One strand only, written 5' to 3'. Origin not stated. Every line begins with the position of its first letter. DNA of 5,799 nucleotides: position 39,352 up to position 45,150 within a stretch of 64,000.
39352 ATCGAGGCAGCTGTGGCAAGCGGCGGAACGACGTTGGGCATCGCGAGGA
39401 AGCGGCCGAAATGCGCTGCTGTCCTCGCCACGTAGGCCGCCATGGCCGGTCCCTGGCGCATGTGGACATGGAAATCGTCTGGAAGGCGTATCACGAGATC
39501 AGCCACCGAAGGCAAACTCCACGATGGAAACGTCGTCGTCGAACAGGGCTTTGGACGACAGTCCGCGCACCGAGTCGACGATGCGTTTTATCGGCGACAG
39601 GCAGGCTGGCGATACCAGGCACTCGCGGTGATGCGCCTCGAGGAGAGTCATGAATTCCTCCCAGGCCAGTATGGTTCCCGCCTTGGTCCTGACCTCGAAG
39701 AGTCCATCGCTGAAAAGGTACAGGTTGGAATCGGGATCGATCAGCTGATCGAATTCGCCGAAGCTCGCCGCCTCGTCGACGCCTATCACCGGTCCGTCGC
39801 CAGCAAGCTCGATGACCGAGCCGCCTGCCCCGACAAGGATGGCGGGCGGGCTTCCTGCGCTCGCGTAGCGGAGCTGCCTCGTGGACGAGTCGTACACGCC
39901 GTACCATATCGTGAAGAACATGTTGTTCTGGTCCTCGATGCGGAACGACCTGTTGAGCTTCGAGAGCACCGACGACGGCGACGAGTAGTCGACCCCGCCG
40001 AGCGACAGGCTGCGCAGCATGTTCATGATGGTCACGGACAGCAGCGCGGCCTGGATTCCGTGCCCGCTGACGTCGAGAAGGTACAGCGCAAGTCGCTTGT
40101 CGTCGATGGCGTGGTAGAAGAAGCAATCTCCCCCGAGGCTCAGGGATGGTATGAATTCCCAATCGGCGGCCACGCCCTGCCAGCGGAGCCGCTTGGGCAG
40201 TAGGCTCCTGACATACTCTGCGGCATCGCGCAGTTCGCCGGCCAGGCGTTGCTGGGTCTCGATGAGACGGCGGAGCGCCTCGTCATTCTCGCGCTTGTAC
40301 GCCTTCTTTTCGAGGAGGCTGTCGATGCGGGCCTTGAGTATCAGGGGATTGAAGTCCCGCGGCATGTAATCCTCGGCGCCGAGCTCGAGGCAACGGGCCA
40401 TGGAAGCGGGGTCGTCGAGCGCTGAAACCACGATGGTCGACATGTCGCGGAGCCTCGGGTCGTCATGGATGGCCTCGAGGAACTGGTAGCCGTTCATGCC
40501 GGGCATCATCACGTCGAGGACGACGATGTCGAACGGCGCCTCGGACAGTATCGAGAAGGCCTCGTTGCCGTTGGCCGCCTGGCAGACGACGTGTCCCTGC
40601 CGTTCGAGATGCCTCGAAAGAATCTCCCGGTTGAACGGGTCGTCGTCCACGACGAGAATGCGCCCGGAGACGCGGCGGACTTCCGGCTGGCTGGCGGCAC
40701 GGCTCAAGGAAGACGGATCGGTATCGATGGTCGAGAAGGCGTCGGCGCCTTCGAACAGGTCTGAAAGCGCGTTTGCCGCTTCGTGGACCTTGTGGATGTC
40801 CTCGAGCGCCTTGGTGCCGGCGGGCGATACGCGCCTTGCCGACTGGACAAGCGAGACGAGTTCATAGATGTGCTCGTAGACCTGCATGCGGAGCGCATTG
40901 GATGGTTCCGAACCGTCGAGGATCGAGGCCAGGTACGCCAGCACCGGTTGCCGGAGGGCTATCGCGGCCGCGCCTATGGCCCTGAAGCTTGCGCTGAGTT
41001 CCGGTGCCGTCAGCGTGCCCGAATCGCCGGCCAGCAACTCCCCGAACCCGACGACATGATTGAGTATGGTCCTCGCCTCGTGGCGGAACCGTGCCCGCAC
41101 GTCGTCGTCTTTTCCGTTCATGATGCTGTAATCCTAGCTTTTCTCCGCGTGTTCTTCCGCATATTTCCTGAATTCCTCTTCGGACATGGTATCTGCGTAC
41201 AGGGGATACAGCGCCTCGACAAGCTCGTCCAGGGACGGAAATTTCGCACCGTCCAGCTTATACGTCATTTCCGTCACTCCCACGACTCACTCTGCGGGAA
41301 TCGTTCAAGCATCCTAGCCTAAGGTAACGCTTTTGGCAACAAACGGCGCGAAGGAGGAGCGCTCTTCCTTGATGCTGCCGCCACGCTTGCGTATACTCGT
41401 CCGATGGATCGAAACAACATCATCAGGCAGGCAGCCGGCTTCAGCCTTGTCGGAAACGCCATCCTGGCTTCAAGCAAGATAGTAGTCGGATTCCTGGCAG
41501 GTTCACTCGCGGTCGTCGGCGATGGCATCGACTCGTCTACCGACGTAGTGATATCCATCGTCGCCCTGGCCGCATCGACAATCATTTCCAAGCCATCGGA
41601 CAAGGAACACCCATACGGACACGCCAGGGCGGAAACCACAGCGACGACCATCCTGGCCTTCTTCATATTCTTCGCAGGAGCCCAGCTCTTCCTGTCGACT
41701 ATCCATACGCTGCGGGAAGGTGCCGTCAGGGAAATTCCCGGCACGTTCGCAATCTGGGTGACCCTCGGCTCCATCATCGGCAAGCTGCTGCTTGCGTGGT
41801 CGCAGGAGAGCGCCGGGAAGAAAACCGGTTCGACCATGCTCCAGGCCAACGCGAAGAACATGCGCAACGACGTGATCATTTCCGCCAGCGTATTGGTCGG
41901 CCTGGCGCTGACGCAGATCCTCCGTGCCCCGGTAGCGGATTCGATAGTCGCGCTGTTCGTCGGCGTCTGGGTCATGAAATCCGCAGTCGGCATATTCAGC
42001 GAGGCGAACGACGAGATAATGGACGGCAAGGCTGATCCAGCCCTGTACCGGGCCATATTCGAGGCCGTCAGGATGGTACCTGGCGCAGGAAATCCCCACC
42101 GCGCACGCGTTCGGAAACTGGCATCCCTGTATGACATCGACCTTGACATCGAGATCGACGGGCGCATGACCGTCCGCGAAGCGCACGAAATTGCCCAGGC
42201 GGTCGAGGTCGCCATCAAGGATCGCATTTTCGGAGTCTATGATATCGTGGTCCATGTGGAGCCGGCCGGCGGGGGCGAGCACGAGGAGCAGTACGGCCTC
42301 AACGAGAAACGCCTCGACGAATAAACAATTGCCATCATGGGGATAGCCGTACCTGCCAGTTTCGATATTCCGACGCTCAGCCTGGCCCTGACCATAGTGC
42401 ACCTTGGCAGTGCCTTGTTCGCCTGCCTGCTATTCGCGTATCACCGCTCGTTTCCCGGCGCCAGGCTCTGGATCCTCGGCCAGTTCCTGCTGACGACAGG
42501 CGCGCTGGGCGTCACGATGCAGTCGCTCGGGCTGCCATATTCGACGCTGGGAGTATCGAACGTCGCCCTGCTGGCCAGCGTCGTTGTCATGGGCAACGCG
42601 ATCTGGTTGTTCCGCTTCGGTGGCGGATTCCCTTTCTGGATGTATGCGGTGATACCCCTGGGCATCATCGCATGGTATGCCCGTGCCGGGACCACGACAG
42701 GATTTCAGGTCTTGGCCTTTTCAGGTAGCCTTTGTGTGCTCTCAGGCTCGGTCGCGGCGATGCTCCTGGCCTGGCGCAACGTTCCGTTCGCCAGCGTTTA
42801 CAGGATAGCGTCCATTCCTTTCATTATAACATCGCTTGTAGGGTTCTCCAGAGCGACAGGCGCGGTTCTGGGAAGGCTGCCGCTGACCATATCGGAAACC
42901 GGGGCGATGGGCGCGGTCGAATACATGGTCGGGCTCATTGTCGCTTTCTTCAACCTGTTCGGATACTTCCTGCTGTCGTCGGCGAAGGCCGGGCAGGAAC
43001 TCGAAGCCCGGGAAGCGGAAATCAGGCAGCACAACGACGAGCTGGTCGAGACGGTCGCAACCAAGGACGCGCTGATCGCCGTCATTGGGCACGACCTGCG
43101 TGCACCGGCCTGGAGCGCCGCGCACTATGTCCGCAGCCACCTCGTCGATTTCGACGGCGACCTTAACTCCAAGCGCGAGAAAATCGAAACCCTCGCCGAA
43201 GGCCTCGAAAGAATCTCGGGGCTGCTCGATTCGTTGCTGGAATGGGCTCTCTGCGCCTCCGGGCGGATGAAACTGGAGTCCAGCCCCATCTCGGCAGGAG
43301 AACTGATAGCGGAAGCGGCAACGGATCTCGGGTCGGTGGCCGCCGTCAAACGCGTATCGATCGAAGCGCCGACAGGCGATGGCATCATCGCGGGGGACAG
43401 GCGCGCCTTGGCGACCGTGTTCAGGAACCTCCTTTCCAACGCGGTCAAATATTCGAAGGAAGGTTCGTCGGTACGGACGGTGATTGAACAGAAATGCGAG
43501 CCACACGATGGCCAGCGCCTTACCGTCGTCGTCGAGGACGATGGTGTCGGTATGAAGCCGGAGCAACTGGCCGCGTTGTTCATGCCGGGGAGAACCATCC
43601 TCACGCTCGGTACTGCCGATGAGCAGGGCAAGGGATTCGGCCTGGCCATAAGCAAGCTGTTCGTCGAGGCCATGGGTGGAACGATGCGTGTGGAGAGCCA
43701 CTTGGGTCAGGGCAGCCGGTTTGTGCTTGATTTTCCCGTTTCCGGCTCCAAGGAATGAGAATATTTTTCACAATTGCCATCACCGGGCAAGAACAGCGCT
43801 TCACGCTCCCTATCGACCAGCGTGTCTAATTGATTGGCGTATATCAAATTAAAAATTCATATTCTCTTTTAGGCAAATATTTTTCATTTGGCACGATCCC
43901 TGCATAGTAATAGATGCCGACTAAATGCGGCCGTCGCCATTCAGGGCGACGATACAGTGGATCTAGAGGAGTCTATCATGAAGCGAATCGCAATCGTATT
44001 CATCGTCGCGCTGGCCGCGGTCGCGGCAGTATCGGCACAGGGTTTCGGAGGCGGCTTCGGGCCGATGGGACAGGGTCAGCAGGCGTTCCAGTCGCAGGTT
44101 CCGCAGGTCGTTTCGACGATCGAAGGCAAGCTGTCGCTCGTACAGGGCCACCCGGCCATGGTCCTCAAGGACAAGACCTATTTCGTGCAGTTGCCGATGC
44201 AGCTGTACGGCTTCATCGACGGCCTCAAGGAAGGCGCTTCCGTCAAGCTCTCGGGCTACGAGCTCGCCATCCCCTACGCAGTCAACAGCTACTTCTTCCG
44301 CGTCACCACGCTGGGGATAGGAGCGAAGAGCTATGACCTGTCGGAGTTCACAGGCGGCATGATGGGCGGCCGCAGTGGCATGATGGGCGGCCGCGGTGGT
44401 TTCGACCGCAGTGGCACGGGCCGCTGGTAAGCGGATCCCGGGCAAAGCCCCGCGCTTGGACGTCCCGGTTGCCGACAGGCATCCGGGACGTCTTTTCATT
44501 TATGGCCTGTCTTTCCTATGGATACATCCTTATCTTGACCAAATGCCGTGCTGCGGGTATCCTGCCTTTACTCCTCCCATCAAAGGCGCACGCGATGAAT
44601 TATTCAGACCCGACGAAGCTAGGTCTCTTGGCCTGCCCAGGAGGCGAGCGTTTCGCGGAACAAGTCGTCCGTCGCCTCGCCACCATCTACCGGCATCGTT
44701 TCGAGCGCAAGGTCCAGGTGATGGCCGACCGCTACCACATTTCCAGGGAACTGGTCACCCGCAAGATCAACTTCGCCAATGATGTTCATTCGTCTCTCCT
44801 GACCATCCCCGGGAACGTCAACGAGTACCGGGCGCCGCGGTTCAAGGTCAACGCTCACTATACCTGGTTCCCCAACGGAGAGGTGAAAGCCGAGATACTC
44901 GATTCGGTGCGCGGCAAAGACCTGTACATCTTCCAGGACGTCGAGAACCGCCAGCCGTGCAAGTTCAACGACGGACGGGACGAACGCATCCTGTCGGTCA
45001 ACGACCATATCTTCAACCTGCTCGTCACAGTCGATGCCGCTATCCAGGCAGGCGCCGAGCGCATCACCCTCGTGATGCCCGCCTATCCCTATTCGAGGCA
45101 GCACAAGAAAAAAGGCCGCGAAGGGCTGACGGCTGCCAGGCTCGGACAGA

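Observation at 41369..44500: CDF exporter, orphan histidine kinase and a sigma-54 promoter driving a Gly/Met-rich periplasmic protein (ZraSR/ZraP-like logic without a local activator)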

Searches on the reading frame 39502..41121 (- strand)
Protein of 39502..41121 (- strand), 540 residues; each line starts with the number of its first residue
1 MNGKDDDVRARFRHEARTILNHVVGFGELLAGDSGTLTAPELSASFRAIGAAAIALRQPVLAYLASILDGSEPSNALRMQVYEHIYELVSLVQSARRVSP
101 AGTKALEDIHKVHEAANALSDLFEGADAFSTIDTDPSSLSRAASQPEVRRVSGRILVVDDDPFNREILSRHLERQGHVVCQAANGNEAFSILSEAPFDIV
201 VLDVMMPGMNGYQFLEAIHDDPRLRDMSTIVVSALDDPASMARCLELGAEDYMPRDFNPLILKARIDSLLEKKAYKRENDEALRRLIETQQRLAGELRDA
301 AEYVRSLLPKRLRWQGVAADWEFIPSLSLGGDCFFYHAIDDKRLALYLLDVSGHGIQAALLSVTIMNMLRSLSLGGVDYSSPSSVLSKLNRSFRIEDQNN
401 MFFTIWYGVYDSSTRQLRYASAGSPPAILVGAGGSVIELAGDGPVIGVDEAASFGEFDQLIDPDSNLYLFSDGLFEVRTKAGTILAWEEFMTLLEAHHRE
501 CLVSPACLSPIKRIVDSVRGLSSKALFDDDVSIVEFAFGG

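Call 5: search_protein_families(library=pfam, proteins=[window:39502-41121:-], max_evalue=0.01)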
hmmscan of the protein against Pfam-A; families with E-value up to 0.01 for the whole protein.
window:39502-41121:- (540 aa): 2 families
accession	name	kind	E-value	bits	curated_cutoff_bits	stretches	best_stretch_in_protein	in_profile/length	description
PF07228.17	SpoIIE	-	2.8e-39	135.5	25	1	340-534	1-187/192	Stage II sporulation protein E (SpoIIE)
PF00072.30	Response_reg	-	1.2e-25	90.3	30.2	1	155-266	1-110/111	Response regulator receiver domain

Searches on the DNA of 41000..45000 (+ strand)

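Call 11: search_rna_families(source=window, start=41000, end=45000, threshold=evalue, max_evalue=1)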
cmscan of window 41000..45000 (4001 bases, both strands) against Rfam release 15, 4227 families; matches with E-value up to 1: 1.
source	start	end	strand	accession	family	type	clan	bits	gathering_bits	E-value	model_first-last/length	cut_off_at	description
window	44454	44500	+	RF01390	isrG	Gene; sRNA;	-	15.8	100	0.33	1-279/279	no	isrG Hfq binding RNA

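Call 62: build_rna_model(alignment_id=A3, structure=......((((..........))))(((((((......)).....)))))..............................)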
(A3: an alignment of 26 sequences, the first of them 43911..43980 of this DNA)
Model R1 built from alignment A3 (26 sequences, 79 columns); structure: as given.
model positions 70; base pairs 11; branch points 1; effective number of sequences 12.7; information 0.804 bits per position. Calibrated on 0.2 Mb of random sequence (short: E-values are rough).
structure used (alignment columns):
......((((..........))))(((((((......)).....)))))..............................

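Call 63: search_with_rna_model(model_id=R1, sources=[window, L001, L002, L003, L004, L005, L006, L007, L008, L009, L010, L011, L012, L013, L014, L015, L016, L017, L018, L019, L020, L021, L022, L023, L024, L025, L026, L027, L028, L029, L030, L031, L032, L033, L034, L035, L036, L037, L038, L039, L040, L041, L042, L043, L044, L045, L046, L047, L048, L049, L050, L051, L052, L053, L054, L055, L056, L057, L058, L059, L060, L061, L062, L063, L064, L065, L066, L067, L068, L069, L070, L071, L072, L073, L074, L075, L076, L077, L078, L079, L080], max_evalue=1)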
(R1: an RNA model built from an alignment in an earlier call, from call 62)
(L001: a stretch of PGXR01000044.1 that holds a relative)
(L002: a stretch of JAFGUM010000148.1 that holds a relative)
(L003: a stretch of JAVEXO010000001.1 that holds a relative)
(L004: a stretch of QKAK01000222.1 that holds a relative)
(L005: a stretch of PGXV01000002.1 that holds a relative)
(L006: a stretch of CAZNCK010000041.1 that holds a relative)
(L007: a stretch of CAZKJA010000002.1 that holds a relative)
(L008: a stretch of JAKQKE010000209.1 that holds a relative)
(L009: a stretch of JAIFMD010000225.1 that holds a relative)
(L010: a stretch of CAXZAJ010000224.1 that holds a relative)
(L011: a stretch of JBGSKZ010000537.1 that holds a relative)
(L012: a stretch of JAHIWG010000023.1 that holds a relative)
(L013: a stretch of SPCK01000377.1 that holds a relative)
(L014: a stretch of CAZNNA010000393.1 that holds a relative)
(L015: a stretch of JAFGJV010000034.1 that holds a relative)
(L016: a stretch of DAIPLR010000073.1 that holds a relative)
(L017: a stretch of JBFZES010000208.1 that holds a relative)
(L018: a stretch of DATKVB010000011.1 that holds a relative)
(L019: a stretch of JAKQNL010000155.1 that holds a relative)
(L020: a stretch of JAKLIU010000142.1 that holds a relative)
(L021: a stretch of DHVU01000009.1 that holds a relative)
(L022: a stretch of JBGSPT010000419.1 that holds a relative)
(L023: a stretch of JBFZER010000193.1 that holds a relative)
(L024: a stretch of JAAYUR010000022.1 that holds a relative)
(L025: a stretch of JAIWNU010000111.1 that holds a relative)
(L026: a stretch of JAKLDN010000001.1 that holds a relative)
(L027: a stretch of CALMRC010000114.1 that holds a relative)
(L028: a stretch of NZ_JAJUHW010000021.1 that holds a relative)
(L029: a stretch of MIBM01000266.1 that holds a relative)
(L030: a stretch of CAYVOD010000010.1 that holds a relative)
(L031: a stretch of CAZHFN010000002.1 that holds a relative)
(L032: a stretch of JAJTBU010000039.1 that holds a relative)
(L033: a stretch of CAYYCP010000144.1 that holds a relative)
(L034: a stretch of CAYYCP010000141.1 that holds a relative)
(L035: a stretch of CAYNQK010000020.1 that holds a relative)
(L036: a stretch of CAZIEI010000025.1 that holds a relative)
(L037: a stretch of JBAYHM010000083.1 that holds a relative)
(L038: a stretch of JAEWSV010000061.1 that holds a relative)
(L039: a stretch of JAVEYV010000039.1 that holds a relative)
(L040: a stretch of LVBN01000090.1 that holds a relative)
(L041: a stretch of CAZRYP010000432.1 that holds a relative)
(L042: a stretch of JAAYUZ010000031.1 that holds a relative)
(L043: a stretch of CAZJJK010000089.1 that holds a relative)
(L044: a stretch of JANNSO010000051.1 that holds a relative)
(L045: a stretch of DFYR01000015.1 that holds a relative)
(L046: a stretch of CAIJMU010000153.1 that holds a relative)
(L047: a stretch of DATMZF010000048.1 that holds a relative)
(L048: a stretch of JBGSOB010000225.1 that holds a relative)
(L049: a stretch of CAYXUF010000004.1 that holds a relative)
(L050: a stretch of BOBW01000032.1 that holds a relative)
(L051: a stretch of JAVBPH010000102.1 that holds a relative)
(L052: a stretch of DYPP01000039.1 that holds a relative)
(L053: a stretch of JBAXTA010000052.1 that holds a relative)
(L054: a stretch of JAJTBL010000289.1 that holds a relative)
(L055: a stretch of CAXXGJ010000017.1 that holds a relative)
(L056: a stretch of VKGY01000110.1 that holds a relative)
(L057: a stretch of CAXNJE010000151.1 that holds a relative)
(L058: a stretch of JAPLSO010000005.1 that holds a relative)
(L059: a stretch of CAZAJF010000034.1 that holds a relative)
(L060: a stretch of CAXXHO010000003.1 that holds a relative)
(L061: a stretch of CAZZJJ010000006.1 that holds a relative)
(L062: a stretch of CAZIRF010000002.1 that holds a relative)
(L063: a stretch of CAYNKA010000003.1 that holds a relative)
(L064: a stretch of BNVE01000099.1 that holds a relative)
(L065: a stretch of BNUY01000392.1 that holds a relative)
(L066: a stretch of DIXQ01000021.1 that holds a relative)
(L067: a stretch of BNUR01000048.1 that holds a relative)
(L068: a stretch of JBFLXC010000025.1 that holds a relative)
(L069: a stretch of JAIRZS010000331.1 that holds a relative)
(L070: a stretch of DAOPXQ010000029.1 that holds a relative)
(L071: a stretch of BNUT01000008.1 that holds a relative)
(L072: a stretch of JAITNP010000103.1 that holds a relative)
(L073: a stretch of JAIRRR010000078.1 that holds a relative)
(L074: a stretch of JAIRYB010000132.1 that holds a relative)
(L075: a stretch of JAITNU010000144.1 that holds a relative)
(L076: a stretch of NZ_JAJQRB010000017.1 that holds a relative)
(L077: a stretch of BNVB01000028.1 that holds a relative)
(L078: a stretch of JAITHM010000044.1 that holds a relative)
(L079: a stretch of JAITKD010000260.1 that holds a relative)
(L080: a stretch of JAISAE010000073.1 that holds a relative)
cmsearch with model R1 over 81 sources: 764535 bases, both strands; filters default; matches with E-value up to 1: 50.
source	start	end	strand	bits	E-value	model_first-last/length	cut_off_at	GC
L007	5935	6003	+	77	5.2e-31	1-70/70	no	0.51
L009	5933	6003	+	76.5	8.7e-31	1-70/70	no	0.56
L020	4866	4933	+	76.5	9e-31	1-70/70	no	0.56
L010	5933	6003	+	76.5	9.3e-31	1-70/70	no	0.58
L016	5935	6003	+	74.1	1.1e-29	1-70/70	no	0.57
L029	3205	3274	+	73.3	2.5e-29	1-70/70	no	0.56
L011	4642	4710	+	73.2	2.9e-29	1-70/70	no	0.55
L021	5935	6003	+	71.1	2.7e-28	1-70/70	no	0.52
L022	1486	1554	+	70.3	5.8e-28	1-70/70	no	0.54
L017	5935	6003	+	70.2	6.6e-28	1-70/70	no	0.54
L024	3230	3299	+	68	7.3e-27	1-70/70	no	0.51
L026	5795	5865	+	66.7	2.7e-26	1-70/70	no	0.54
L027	5795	5865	+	66.7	2.7e-26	1-70/70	no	0.54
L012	5936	6003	+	65.7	8e-26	1-70/70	no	0.57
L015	358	424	+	65.7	8.1e-26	1-70/70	no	0.57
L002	4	73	+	65.4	1e-25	1-70/70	no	0.5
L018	5934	6003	+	64.8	1.9e-25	1-70/70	no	0.53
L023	3980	4049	+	63.8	5.8e-25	1-70/70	no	0.5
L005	5935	6003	+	63.6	7.1e-25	1-70/70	no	0.51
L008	1104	1171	+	62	3.9e-24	1-70/70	no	0.59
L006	5527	5594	+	60.9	1.2e-23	1-70/70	no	0.53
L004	5936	6003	+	58.5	1.5e-22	1-70/70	no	0.59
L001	5932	6003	+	56.1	1.9e-21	1-70/70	no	0.57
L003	5940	6003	+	54.8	7.1e-21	1-70/70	no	0.52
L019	5935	6003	+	53.6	2.7e-20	1-70/70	no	0.51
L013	1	48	+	40.8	1.8e-14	24-70/70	5'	0.5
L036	5401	5467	+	38.2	2.7e-13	1-70/70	no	0.57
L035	5841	5907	+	37.2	7.5e-13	1-70/70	no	0.58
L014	1491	1564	+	34.2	1.8e-11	1-70/70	no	0.68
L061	5946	6003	+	25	3.1e-07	1-70/70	no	0.48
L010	5324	5387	+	22.1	6e-06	1-70/70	no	0.53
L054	848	928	+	19.2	0.00013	1-70/70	no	0.51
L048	5937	6003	+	17.2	0.0011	1-70/70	no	0.6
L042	5937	6003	+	16.8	0.0016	1-70/70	no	0.43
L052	5941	6003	+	16.7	0.0018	1-70/70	no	0.6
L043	2630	2678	+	16.7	0.0018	1-70/70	no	0.53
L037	5947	6003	+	16.5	0.0023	1-70/70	no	0.44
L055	5979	6003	+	16.3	0.0026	1-70/70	no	0.36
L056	1179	1206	+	16.2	0.0032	1-70/70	no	0.25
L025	336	408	+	16.1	0.0032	1-70/70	no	0.41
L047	36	142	+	15.3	0.008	1-70/70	no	0.54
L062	7344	7372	-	14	0.03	1-70/70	no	0.38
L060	5974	6003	+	13.9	0.034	1-70/70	no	0.23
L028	5965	6003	+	13.8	0.037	1-70/70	no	0.41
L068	5955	5982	+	13.6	0.046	1-70/70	no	0.39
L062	5925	5958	+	13.2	0.073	6-41/70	no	0.71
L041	1163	1268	+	12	0.25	1-70/70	no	0.54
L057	462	526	-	11.6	0.38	1-70/70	no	0.54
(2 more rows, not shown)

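Call 65: search_rna_families(source=L040, start=5700, end=7200, threshold=gathering)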
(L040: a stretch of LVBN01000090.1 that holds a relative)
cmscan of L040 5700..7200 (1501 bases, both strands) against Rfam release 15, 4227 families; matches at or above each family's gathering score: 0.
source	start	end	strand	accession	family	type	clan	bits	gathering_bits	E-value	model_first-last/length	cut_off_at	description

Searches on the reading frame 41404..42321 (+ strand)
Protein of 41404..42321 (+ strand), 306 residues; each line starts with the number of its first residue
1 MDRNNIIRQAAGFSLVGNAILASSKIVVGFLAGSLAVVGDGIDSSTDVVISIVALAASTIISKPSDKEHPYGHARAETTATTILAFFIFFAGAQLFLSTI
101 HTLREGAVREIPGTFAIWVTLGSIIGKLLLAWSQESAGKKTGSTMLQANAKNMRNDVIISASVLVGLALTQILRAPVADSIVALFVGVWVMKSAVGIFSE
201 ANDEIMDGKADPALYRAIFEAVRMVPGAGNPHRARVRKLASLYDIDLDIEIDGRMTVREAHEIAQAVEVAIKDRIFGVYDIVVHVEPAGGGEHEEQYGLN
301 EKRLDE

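Call 5: search_protein_families(library=pfam, proteins=[window:41404-42321:+], max_evalue=0.01)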
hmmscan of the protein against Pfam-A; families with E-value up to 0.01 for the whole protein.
window:41404-42321:+ (306 aa): 2 families
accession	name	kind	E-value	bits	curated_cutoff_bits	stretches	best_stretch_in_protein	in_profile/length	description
PF01545.26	Cation_efflux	-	5.6e-40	137.7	26.6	1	14-206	4-198/198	Cation efflux family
PF16916.11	ZT_dimer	-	8e-17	61.5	26.7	1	211-287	2-77/78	Dimerisation domain of Zinc Transporter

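Call 6: search_protein_families(library=ncbifam, proteins=[window:41404-42321:+], max_evalue=0.01)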
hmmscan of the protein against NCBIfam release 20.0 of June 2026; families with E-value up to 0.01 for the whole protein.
window:41404-42321:+ (306 aa): 9 families
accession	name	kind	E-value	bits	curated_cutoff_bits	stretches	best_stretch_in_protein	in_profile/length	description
TIGR01297.1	CDF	superfamily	2.7e-60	204.1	82.35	1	9-288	3-283/285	cation diffusion facilitator family transporter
NF033615.1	CDF_MamM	equivalog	2.4e-48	164.9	350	1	8-287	9-288/290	magnetosome biogenesis CDF transporter MamM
NF050169.1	CatEfflxFieF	equivalog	9.5e-41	139.9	420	1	7-287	4-281/282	cation efflux pump FieF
NF033616.1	CDF_MamB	equivalog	1.2e-39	136.6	350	1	9-287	7-283/284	magnetosome biogenesis CDF transporter MamB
NF007064.0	PRK09509.1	equivalog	2.7e-36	125.1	447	1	7-292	9-291/300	CDF family cation-efflux transporter FieF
NF052621.1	MngEfTpMntE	equivalog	1.8e-32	113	500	1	14-293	9-287/293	manganese efflux transporter MntE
NF052602.1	Zn_efflux_Cdf31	equivalog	6.2e-30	104.6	460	1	5-288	4-290/299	CDF family zinc efflux transporter Cdf31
NF040994.1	MamV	equivalog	5e-23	81.7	500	1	7-284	10-284/319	CDF transporter MamV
NF002923.0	PRK03557.1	equivalog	3.9e-11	42.8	408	1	4-209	16-216/313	CDF family zinc transporter ZitB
